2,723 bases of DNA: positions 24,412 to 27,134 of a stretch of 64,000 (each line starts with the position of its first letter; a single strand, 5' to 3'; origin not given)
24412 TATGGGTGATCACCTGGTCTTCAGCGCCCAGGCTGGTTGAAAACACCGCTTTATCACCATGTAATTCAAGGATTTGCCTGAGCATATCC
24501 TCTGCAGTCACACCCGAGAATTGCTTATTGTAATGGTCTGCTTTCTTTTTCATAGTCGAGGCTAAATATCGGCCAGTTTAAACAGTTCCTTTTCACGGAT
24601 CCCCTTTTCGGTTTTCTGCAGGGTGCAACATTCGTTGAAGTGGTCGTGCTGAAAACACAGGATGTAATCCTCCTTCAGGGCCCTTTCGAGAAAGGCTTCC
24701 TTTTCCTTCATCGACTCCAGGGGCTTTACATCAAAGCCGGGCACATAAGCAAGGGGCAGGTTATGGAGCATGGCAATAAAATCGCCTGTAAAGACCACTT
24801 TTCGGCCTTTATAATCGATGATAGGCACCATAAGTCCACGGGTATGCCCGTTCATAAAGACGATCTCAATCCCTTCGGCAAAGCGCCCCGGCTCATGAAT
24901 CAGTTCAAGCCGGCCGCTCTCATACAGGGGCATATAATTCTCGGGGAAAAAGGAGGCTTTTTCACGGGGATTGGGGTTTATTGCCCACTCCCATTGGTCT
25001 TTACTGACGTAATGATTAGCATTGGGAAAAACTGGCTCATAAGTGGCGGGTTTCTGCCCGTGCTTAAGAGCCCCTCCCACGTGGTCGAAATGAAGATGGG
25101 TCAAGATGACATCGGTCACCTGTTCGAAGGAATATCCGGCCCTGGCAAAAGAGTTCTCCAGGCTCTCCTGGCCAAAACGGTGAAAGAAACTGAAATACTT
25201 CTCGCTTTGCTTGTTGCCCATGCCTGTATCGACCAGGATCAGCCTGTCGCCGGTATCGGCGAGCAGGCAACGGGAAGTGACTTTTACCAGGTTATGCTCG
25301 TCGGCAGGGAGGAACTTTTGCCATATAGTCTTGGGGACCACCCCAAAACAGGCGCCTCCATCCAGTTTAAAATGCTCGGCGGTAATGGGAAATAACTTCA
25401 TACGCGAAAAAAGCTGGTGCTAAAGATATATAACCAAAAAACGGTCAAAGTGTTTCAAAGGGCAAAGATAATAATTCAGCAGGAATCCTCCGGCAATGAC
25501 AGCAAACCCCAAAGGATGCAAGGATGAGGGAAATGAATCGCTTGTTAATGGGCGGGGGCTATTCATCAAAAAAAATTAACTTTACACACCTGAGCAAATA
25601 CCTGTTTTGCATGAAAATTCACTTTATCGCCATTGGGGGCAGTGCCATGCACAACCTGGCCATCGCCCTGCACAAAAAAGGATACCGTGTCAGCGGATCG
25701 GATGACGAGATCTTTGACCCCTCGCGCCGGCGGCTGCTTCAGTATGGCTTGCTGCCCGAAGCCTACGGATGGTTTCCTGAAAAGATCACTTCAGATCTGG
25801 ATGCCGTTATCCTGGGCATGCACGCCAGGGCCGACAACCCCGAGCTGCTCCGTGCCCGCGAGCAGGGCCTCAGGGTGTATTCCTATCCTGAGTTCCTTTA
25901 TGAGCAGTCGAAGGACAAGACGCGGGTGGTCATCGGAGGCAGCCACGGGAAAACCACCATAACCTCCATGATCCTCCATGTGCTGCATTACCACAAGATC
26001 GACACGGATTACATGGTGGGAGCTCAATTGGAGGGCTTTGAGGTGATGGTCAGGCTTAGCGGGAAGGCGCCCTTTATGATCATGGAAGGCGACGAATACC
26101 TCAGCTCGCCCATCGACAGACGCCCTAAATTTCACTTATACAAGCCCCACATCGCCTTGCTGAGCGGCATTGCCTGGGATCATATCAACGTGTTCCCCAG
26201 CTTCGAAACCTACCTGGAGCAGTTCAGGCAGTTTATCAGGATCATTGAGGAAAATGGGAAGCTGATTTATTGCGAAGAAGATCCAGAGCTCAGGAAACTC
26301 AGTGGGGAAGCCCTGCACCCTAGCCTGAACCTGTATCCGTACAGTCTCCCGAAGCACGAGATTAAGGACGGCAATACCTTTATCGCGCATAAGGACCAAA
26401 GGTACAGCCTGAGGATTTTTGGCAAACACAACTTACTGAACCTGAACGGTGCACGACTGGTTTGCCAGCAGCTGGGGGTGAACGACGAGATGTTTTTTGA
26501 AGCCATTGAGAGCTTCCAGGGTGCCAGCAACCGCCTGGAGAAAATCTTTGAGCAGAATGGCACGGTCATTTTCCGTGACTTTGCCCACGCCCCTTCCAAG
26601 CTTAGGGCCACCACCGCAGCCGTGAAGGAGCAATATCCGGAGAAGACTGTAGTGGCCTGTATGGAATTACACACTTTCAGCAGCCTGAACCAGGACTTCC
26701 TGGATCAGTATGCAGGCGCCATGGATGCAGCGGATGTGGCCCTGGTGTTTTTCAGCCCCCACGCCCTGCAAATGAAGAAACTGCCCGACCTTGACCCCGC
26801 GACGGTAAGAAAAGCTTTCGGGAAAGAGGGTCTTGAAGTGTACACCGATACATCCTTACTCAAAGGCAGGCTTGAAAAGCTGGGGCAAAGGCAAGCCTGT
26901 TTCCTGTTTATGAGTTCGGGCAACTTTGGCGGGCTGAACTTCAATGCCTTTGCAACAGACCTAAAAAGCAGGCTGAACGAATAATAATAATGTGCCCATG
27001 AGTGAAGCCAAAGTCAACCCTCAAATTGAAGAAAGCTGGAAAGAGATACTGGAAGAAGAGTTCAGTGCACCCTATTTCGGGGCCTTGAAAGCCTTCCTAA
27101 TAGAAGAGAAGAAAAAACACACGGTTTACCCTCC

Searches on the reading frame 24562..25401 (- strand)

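Call 32: search_protein_families(library=pfam, proteins=[window:24562-25401:-])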
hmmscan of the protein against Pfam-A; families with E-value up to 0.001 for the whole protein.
window:24562-25401:- (279 aa): 2 families
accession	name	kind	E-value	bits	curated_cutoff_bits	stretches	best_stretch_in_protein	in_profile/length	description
PF00753.33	Lactamase_B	-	2.2e-18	67.3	22.7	1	44-252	7-196/196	Metallo-beta-lactamase superfamily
PF12706.13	Lactamase_B_2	-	1.7e-05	24.9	27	1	54-210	2-145/200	Beta-lactamase superfamily domain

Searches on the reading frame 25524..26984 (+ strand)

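Call 32: search_protein_families(library=pfam, proteins=[window:25524-26984:+])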
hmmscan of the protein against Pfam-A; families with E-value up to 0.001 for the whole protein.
window:25524-26984:+ (486 aa): 3 families
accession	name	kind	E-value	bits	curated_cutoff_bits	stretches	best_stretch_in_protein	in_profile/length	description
PF08245.18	Mur_ligase_M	-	4.3e-14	53.4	24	1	137-311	1-197/200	Mur ligase middle domain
PF01225.30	Mur_ligase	-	7.2e-13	49.2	21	1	31-131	1-93/95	Mur ligase family, catalytic domain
PF02875.26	Mur_ligase_C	-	7.7e-07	30.4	28.4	1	337-464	2-125/127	Mur ligase, glutamate ligase domain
